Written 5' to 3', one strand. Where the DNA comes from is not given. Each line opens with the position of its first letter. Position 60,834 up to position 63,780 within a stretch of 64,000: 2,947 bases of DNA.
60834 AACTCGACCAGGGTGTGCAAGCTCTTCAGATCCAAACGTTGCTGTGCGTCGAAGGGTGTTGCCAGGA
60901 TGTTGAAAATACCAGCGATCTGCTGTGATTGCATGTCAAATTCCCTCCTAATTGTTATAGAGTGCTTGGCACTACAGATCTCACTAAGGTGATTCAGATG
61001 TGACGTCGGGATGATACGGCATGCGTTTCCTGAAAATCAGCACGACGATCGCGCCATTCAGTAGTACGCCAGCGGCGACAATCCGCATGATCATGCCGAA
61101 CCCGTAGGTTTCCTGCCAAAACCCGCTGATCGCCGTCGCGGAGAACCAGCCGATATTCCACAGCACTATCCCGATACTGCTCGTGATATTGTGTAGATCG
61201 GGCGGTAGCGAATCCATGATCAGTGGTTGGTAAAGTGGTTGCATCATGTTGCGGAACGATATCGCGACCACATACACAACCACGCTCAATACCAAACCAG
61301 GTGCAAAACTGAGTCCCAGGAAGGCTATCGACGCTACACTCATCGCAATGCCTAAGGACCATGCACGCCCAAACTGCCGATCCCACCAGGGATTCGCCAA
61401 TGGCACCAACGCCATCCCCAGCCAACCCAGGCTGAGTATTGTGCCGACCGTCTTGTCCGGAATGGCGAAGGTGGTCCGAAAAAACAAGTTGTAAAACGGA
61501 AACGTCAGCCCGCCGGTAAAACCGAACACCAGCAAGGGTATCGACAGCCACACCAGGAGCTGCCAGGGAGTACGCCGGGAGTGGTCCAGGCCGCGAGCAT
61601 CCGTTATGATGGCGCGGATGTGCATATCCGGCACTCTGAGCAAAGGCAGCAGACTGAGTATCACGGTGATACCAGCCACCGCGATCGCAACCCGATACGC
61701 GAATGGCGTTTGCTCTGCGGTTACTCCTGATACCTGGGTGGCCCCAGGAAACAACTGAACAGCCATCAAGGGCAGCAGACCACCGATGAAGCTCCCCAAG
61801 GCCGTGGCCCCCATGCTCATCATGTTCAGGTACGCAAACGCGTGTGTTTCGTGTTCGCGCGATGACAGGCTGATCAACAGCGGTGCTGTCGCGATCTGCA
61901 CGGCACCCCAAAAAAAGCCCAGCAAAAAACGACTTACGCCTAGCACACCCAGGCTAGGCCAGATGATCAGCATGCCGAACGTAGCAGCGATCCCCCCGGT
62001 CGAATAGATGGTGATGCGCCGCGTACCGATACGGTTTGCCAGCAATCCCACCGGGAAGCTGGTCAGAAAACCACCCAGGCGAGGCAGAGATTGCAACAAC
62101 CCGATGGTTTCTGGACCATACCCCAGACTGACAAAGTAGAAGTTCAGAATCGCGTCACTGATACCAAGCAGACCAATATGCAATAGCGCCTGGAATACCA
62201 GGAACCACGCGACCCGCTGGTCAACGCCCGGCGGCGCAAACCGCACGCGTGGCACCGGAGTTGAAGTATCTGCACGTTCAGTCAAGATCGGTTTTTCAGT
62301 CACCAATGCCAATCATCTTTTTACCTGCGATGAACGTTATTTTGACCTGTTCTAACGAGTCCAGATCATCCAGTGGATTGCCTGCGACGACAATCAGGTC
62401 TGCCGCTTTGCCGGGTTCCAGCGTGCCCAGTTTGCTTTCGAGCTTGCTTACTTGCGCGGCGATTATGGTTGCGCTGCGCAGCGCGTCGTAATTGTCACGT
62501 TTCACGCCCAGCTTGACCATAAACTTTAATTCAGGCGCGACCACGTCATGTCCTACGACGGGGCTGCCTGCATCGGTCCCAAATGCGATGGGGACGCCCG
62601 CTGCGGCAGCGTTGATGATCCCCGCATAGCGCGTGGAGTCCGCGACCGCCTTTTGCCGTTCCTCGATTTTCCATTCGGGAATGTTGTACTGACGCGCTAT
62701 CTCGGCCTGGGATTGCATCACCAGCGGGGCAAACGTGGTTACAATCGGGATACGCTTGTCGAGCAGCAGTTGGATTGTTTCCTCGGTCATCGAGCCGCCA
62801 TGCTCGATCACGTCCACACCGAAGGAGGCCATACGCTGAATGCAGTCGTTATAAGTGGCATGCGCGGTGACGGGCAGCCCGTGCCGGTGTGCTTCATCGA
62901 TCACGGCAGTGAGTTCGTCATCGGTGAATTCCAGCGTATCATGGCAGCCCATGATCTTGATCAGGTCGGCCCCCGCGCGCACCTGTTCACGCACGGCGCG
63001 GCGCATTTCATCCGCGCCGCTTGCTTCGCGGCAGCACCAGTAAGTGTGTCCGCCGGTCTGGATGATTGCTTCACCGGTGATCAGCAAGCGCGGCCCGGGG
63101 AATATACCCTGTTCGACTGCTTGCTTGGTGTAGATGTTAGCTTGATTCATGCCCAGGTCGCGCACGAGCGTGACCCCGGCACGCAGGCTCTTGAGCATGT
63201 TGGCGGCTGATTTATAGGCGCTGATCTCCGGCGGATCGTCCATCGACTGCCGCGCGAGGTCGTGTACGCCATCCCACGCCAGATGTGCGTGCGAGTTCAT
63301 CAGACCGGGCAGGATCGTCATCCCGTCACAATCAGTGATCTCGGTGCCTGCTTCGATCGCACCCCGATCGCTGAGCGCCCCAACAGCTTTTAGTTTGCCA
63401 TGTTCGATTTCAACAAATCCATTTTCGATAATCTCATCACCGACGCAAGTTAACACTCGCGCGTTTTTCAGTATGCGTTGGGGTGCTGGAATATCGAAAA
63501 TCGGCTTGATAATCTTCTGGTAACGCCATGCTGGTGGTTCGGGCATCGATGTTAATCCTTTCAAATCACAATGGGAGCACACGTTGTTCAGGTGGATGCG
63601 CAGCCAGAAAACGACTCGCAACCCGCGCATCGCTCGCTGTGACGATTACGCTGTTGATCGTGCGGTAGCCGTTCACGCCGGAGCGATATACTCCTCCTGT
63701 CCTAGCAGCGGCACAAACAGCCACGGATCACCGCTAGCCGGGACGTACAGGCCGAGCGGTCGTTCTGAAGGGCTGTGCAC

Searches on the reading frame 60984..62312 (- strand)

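Call 78: search_protein_families(library=pfam, proteins=[window:60984-62312:-], max_evalue=0.00001)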
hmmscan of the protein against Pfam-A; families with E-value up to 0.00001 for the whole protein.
window:60984-62312:- (442 aa): 1 family
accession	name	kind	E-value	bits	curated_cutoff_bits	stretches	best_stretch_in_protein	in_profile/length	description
PF07690.21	MFS_1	-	3.3e-30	105.6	33.4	2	50-392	13-346/347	Major Facilitator Superfamily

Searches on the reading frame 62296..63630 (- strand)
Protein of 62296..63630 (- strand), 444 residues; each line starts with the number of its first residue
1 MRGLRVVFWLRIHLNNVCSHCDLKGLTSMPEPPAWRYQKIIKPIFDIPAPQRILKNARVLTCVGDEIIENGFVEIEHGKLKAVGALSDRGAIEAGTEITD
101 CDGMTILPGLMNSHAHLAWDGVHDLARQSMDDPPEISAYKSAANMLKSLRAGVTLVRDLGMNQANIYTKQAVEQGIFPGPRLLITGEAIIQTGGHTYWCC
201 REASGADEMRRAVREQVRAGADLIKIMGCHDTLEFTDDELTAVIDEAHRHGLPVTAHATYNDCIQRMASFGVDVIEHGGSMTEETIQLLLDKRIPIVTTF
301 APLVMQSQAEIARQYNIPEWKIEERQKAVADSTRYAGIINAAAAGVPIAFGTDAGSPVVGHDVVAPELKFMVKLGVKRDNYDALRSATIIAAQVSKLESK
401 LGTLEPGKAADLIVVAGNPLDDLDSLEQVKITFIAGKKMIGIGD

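Call 78: search_protein_families(library=pfam, proteins=[window:62296-63630:-], max_evalue=0.00001)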
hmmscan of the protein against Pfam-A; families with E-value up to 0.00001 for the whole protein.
window:62296-63630:- (444 aa): 2 families
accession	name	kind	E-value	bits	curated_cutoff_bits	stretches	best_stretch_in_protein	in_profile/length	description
PF01979.26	Amidohydro_1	-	9.6e-40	137.3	25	1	105-437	1-343/345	Amidohydrolase family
PF07969.17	Amidohydro_3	-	7.5e-16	59.1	29.7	1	233-421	257-450/472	Amidohydrolase family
